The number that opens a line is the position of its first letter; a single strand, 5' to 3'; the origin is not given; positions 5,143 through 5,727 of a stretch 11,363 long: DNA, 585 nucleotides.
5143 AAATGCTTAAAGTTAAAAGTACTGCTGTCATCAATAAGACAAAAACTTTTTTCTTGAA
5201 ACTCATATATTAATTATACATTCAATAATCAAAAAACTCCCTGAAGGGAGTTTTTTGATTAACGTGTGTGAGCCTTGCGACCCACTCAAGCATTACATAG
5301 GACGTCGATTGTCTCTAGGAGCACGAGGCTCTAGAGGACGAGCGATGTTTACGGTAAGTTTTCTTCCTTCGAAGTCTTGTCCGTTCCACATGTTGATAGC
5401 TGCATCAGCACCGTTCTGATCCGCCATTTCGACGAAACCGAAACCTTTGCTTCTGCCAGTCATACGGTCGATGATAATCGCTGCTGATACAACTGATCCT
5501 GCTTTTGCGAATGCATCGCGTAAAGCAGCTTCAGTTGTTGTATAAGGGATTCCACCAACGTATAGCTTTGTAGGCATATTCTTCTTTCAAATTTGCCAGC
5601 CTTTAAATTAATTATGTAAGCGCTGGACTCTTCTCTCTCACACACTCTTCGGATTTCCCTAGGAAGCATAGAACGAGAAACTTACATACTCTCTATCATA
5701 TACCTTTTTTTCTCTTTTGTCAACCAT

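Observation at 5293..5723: Small RRM RNA-binding protein gene with strong promoter, long 5' UTR, elevated GC and perfect terminator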

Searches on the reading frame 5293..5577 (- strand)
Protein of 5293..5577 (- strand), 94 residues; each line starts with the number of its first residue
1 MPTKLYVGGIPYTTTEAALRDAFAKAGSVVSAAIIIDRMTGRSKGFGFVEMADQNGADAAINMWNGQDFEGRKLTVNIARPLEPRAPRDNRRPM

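Call 6: search_protein_families(library=pfam, proteins=[window:5293-5577:-])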
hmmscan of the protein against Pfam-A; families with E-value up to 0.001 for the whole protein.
window:5293-5577:- (94 aa): 1 family
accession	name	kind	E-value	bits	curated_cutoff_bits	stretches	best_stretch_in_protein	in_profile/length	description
PF00076.28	RRM_1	-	8.5e-22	77.3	20.7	1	5-74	1-69/70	RNA recognition motif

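Call 10: find_encoding_contigs(protein=window:5293-5577:-, flank=10000, max_places=10)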
Protein window:5293-5577:- (94 aa): 3 contigs read that carry it; 2 places shown.
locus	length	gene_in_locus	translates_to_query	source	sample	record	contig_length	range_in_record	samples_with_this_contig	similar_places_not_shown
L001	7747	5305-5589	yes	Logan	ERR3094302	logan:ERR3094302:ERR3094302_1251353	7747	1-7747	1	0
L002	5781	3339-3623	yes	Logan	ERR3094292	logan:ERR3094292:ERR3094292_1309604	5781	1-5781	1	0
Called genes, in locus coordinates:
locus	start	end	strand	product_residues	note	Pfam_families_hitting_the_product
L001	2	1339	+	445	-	?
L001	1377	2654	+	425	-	-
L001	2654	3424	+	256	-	-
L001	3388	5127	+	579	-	-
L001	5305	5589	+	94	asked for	PF00076:RRM_1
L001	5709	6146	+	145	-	PF02643:DUF192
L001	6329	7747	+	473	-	?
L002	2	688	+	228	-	?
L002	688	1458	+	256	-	-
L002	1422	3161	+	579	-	-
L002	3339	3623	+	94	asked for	PF00076:RRM_1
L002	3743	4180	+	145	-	PF02643:DUF192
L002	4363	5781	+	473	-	?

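Call 11: find_related_loci(query=window:5293-5577:-, collection=genome_contigs, flank=3000)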
Query window:5293-5577:- (94 aa) in genome_contigs; peptide patterns used: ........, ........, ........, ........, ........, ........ (x = any residue, [..] = any of these).
599 stretches matched a pattern (row limit reached: there are more); 139 encode a relative of the query (tblastn E <= 1e-3); the best 80 are kept; 80 distinct loci.
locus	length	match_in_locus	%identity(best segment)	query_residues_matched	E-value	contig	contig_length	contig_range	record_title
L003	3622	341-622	97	1-94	3e-59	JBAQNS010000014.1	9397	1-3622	MAG: Minisyncoccia bacterium isolate MFD12002_ilm_asm_bin40 k127_95968, whole genome shotgun sequence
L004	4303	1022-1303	90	1-94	5e-55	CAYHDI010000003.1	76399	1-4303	MAG TPA_asm: uncultured Candidatus Saccharibacteria bacterium isolate ERP119705_co10_3 genome assembly, contig: NODE_172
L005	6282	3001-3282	89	1-94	4e-54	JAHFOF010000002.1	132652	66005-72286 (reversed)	MAG: bacterium isolate nzgw498 NODE_156_length_132653_cov_4.041650, whole genome shotgun sequence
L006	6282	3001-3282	91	1-94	1e-50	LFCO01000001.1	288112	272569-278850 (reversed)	MAG: Parcubacteria bacterium C7867-005 C7867_00008, whole genome shotgun sequence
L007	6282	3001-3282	81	1-94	1e-49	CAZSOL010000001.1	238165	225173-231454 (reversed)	MAG TPA_asm: uncultured Candidatus Saccharibacteria bacterium isolate SRP329715_co2_59 genome assembly, contig: NODE_70_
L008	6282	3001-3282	80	1-94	3e-49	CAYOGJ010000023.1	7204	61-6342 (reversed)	MAG TPA_asm: uncultured Candidatus Saccharibacteria bacterium isolate SRP278252_co2_290 genome assembly, contig: NODE_22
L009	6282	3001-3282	80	1-94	8e-49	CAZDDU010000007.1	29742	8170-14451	MAG TPA_asm: uncultured Candidatus Saccharibacteria bacterium isolate SRP286056_co1_543 genome assembly, contig: NODE_17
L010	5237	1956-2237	79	1-94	8e-49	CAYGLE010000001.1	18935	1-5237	MAG TPA_asm: uncultured Candidatus Saccharibacteria bacterium isolate ERP113451_co3_98 genome assembly, contig: NODE_214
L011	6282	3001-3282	80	1-94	8e-49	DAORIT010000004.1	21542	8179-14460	MAG TPA_asm: Parcubacteria group bacterium isolate AMR_MDS_5570 NODE_384_length_21542_cov_48.553637, whole genome shotgu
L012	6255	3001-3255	81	1-85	1e-44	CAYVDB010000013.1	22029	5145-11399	MAG TPA_asm: uncultured Candidatus Saccharibacteria bacterium isolate SRP287051_co2_78 genome assembly, contig: NODE_470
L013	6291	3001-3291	74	1-94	4e-44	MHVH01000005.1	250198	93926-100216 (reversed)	MAG: Candidatus Zambryskibacteria bacterium RIFCSPHIGHO2_01_FULL_46_25 rifcsphigho2_01_scaffold_462, whole genome shotgu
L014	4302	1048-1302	81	1-85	1e-43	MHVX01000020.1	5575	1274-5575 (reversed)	MAG: Candidatus Zambryskibacteria bacterium RIFCSPHIGHO2_12_FULL_43_12b rifcsphigho2_12_scaffold_31025, whole genome sho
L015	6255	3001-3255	80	1-85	8e-44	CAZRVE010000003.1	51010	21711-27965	MAG TPA_asm: uncultured Candidatus Saccharibacteria bacterium isolate SRP302447_co1_195 genome assembly, contig: NODE_20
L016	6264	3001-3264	76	1-88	2e-42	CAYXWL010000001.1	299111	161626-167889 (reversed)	MAG TPA_asm: uncultured Candidatus Saccharibacteria bacterium isolate SRP135725_co2_296 genome assembly, contig: k141_54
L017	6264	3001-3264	75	1-88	6e-41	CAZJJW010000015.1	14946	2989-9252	MAG TPA_asm: uncultured Candidatus Saccharibacteria bacterium isolate binchicken_co227_938 genome assembly, contig: NODE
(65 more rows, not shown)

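Call 12: find_homologous_proteins(query=window:5293-5577:-)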
Query window:5293-5577:- (94 aa): 6671 proteins with E <= 0.001 among 6675 candidates; the best 120 are listed.
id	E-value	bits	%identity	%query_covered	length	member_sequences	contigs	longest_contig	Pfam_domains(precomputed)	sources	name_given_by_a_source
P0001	1.5e-55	203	100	100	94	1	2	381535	PF00076.29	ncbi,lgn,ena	-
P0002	1.6e-54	199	99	100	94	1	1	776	PF00076.29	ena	-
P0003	5.5e-54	198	97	100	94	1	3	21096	PF00076.29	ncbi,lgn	ncbi:MAG: RNA-binding protein [Minisyncoccia bacterium]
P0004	8.1e-54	197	97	100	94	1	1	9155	PF00076.29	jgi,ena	-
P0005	3.0e-53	195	96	100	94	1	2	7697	PF00076.29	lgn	-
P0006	2.2e-51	189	94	100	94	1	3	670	PF00076.29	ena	-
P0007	8.5e-51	188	93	100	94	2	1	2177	PF00076.29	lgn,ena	-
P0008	2.3e-49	183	91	100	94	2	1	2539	PF00076.29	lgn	-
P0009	6.2e-49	182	90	100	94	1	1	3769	PF00076.29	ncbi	-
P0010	8.6e-49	181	90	100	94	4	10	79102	PF00076.29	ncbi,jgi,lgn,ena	jgi:RNA recognition motif-containing protein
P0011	8.9e-49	181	90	100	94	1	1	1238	PF00076.29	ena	-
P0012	3.6e-48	179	92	100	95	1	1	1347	PF00076.29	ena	-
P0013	4.1e-48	179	91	100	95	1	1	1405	PF00076.29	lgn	-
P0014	6.4e-48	178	90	100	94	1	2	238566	PF00076.29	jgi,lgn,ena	-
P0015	7.4e-48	178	89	100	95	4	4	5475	PF00076.29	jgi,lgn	jgi:RNA recognition motif-containing protein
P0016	8.1e-48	178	91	100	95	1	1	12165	PF00076.29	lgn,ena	-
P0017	8.7e-48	178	89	100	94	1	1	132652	PF00076.29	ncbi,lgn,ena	-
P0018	1.1e-47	178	89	100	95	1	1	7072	PF00076.29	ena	-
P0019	1.2e-47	177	89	100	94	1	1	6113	PF00076.29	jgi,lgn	jgi:cold-inducible RNA-binding protein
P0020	2.4e-47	177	89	100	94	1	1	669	PF00076.29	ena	-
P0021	3.2e-47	176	88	100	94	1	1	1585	PF00076.29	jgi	jgi:RNA recognition motif-containing protein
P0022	3.2e-47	176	88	100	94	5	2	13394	PF00076.29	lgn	-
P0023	3.3e-47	176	91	100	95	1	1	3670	PF00076.29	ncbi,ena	ncbi:RNA-binding protein [soil metagenome]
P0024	8.1e-47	175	86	100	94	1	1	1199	PF00076.29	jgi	-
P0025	1.1e-46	174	85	100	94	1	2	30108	PF00076.29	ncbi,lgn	-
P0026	1.7e-46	174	87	100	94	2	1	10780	PF00076.29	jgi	-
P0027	2.4e-46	173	87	100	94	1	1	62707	PF00076.29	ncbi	-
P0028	2.5e-46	173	86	100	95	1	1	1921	PF00076.29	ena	-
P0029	3.6e-46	173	87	100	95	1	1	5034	PF00076.29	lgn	-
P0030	6.2e-46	172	85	100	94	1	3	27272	PF00076.29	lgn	-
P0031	6.9e-46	172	87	100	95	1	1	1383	PF00076.29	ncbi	-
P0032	1.2e-45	171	86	100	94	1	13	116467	PF00076.29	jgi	jgi:RNA recognition motif-containing protein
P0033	1.2e-45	171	87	100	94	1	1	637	PF00076.29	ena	-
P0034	1.6e-45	171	87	100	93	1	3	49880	PF00076.29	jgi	jgi:cold-inducible RNA-binding protein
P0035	2.3e-45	170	84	100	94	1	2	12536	PF00076.29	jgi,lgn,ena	-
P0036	2.8e-45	170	86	100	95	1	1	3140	PF00076.29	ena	-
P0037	3.1e-45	170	83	100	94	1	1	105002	PF00076.29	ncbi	-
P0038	6.0e-45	169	83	100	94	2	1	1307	PF00076.29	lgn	-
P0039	6.8e-45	169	85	100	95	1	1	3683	PF00076.29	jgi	jgi:cold-inducible RNA-binding protein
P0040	8.5e-45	168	85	100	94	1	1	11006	PF00076.29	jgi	jgi:cold-inducible RNA-binding protein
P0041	8.5e-45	168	86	100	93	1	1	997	PF00076.29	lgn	-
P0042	8.6e-45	168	84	100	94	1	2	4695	PF00076.29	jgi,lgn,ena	-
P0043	1.3e-44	168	86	100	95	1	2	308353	PF00076.29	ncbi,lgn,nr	ncbi:MAG: RNA-binding protein [Patescibacteria group bacterium]|nr:putative RNA-binding protein RbpA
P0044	1.3e-44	168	84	100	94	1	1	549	PF00076.29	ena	-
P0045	1.6e-44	167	83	100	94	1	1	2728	PF00076.29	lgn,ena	-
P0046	1.7e-44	167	86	100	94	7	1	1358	PF00076.29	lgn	-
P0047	2.5e-44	167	86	100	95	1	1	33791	PF00076.29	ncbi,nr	ncbi:MAG: putative RNA-binding protein RbpA [Parcubacteria group bacterium]|nr:putative RNA-binding 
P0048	5.6e-44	166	83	100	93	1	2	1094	PF00076.29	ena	-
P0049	6.7e-44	165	85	100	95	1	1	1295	PF00076.29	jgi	jgi:cold-inducible RNA-binding protein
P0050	8.5e-44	165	83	100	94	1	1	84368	PF00076.29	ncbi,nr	ncbi:RNA-binding protein [Candidatus Parcubacteria bacterium]|nr:RNA-binding protein [Candidatus Par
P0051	8.6e-44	165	82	100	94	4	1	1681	PF00076.29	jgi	jgi:RNA recognition motif-containing protein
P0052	1.4e-43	164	86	94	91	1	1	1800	PF00076.29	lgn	-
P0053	1.6e-43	164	81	100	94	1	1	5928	PF00076.29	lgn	-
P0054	2.3e-43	164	81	100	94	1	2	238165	PF00076.29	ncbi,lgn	-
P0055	2.3e-43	164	84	100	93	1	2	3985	PF00076.29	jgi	jgi:RNA recognition motif-containing protein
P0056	2.3e-43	164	81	100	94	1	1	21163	PF00076.29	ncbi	ncbi:MAG: RNA recognition motif domain-containing protein [Minisyncoccota bacterium]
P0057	3.1e-43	163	83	100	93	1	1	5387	PF00076.29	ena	-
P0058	3.3e-43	163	82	100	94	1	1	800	PF00076.29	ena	-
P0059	4.1e-43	163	83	100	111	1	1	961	PF00076.29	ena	-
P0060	4.2e-43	163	85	98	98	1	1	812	PF00076.29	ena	-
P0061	4.4e-43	163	82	100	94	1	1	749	PF00076.29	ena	-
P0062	4.4e-43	163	83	100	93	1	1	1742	PF00076.29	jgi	jgi:RNA recognition motif-containing protein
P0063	4.4e-43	163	81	100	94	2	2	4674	PF00076.29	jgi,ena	-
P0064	4.6e-43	163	82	100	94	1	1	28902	PF00076.29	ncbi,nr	ncbi:RNA-binding protein [Candidatus Parcubacteria bacterium]|nr:RNA-binding protein [Candidatus Par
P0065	6.2e-43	162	82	100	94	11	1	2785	PF00076.29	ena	-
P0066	6.3e-43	162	81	100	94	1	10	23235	PF00076.29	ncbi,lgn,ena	-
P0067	6.4e-43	162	80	100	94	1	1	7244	PF00076.29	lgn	-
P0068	6.9e-43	162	81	97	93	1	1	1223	PF00076.29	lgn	-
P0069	7.6e-43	162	86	94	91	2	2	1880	PF00076.29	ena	-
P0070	8.2e-43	162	82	100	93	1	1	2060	PF00076.29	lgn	-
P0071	8.6e-43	162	83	100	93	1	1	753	PF00076.29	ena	-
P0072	8.6e-43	162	80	100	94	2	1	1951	PF00076.29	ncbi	-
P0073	1.3e-42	161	81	100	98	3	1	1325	PF00076.29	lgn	-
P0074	1.5e-42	161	83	100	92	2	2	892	PF00076.29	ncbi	-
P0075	1.6e-42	161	80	100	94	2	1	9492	PF00076.29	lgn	-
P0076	1.6e-42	161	82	100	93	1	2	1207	PF00076.29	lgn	-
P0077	1.6e-42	161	81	100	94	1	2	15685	PF00076.29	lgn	-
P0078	1.7e-42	161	81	100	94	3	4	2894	PF00076.29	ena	-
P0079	1.7e-42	161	80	100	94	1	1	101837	PF00076.29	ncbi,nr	ncbi:RNA-binding protein [Candidatus Parcubacteria bacterium]|nr:RNA-binding protein [Candidatus Par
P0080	2.3e-42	161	80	100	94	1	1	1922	PF00076.29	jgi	-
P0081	2.3e-42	161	81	100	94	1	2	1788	PF00076.29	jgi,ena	jgi:RNA recognition motif-containing protein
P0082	2.3e-42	161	83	100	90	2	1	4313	PF00076.29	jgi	jgi:cold-inducible RNA-binding protein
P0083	2.4e-42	161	81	100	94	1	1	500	PF00076.29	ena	-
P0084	2.5e-42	160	83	100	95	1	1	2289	PF00076.29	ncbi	-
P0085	2.6e-42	160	81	100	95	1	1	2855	PF00076.29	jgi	jgi:RNA recognition motif-containing protein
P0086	2.8e-42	160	81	100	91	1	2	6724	PF00076.29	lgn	-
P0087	3.0e-42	160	84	100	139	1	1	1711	PF00076.29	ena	-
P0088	3.2e-42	160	83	100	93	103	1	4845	PF00076.29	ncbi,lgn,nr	ncbi:MAG: RNA-binding protein [Patescibacteria group bacterium]|nr:RNA-binding protein [Patescibacte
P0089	3.3e-42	160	80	100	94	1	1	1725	PF00076.29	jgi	jgi:RNA-binding proteins (RRM domain)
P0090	3.4e-42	160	81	100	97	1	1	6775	PF00076.29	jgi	jgi:RNA recognition motif-containing protein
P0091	4.4e-42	160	79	100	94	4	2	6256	PF00076.29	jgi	jgi:RNA recognition motif-containing protein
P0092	5.2e-42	159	78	100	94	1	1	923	PF00076.29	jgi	jgi:cold-inducible RNA-binding protein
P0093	6.0e-42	159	83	100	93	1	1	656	PF00076.29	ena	-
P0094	6.0e-42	159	82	100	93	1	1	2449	PF00076.29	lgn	-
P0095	7.3e-42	159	82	100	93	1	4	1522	PF00076.29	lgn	-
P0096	8.5e-42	159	82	100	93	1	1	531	PF00076.29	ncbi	-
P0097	8.5e-42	159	80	100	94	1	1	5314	PF00076.29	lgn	-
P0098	9.5e-42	159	81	100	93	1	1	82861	PF00076.29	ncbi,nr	ncbi:RNA-binding protein [Candidatus Parcubacteria bacterium]|nr:RNA-binding protein [Candidatus Par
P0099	9.8e-42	159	82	100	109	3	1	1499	PF00076.29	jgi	jgi:RNA recognition motif-containing protein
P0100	1.2e-41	158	80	100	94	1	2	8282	PF00076.29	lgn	-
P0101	1.2e-41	158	80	100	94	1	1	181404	PF00076.29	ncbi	-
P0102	1.2e-41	158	80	100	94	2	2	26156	PF00076.29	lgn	-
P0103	1.3e-41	158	80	100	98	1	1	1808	PF00076.29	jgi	jgi:cold-inducible RNA-binding protein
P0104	1.6e-41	158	80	100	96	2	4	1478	PF00076.29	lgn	-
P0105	1.6e-41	158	79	100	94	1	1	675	PF00076.29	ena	-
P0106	1.6e-41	158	82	100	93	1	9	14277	PF00076.29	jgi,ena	-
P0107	1.7e-41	158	82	100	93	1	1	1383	PF00076.29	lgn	-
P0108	1.7e-41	158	81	100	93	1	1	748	PF00076.29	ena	-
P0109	1.7e-41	158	80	100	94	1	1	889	PF00076.29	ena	-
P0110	2.1e-41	158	81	100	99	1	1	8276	PF00076.29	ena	-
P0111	2.3e-41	157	79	100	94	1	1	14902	PF00076.29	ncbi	ncbi:MAG: RNA-binding protein [bacterium]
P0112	2.3e-41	157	81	100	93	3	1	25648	PF00076.29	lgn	-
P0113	2.3e-41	157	83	100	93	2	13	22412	PF00076.29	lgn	-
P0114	2.3e-41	157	81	100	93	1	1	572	PF00076.29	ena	-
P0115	3.2e-41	157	80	100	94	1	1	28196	PF00076.29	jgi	jgi:cold-inducible RNA-binding protein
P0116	3.3e-41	157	78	100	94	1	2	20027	PF00076.29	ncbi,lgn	-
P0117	3.3e-41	157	78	100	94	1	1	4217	PF00076.29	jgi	jgi:RNA recognition motif-containing protein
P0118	3.3e-41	157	81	100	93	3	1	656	PF00076.29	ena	-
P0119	3.5e-41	157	79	100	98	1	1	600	PF00076.29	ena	-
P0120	4.3e-41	157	78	100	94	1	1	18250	PF00076.29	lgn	-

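Call 52: search_solved_structures(query=window:5293-5577:-, max_evalue=1e-8)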
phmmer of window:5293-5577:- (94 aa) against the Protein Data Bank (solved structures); distinct sequences matched with E-value up to 1e-8: 127 (the best 60 are shown).
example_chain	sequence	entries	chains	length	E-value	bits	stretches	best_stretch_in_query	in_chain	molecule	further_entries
6r5k_D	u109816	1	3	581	1.8e-32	114.5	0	3-81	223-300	Polyadenylate-binding protein, cytoplasmic and nuclear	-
9cb5_A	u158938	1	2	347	9.8e-26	93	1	4-81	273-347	Nucleolin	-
5x8p_v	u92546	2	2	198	1.2e-24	89.4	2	4-83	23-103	protein cS22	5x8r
1fxl_A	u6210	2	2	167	3.1e-24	88.1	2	3-83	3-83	PARANEOPLASTIC ENCEPHALOMYELITIS ANTIGEN HUD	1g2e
4ed5_A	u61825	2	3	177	3.2e-24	88.1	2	3-82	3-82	ELAV-like protein 1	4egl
5mmj_v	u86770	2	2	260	3.4e-24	88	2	4-83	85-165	30S ribosomal protein 2, chloroplastic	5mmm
1fnx_H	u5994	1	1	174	4.8e-24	87.6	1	3-83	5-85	HU ANTIGEN C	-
9qjc_B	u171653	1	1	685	8.6e-23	83.5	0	5-56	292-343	Nucleolar protein 4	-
2cjk_A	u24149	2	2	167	3e-20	75.4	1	3-62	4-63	NUCLEAR POLYADENYLATED RNA-BINDING PROTEIN 4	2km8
5ho4_A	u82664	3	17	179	5.3e-20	74.6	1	3-61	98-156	Heterogeneous nuclear ribonucleoproteins A2/B1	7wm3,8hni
5en1_A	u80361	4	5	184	5.7e-20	74.5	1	3-61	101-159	Heterogeneous nuclear ribonucleoproteins A2/B1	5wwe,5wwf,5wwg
5z56_4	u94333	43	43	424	8.7e-20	73.9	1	4-79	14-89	Splicing factor 3B subunit 4 | SF3b49, Splicing factor 3B subunit 4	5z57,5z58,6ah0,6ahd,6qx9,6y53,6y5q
1po6_A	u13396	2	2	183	2e-19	72.8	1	4-72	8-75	Heterogeneous nuclear ribonucleoprotein A1 | PROTEIN (HETEROGENEOUS NUCLEAR RIBONUCLEOPROTEIN A1)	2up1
1up1_A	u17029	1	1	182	2.1e-19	72.7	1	4-72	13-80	HETEROGENEOUS NUCLEAR RIBONUCLEOPROTEIN A1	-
1ha1_A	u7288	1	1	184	2.2e-19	72.6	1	4-72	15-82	HNRNP A1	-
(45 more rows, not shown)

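Call 53: search_protein_families(library=ncbifam, proteins=[window:5293-5577:-], max_evalue=0.01)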
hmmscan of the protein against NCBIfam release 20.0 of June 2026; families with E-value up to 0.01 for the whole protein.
window:5293-5577:- (94 aa): 8 families
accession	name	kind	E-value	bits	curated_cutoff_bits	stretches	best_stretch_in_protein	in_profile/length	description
NF058537.1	Rbp_regulator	equivalog_domain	2.9e-27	94.8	100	1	5-81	2-78/79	RNA-binding regulator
TIGR01622.1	SF-CC1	subfamily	5.9e-17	61.8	231.65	1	2-80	219-297/500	splicing factor, CC1-like family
TIGR01628.1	PABP-1234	subfamily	3e-14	53.1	497.1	1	4-86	287-368/595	polyadenylate binding protein, human types 1, 2, 3, 4 family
TIGR01642.1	U2AF_lg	subfamily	5.4e-14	51.6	310.3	1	3-79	297-373/510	U2 snRNP auxilliary factor, large subunit, splicing factor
TIGR01661.1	ELAV_HUD_SF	subfamily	1.2e-12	48.2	279.1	1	3-81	4-82/351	ELAV/HuD family splicing factor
TIGR01645.1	half-pint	subfamily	1.3e-08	34.1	443.95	1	7-80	110-180/607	poly-U binding splicing factor, half-pint family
TIGR01659.1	sex-lethal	subfamily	2.1e-08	34.2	486.2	1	3-78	194-271/346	sex-lethal family splicing factor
TIGR01648.1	hnRNP-R-Q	subfamily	8.4e-05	21.5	317.85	1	3-77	59-133/577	hnRNP-R, Q splicing factor family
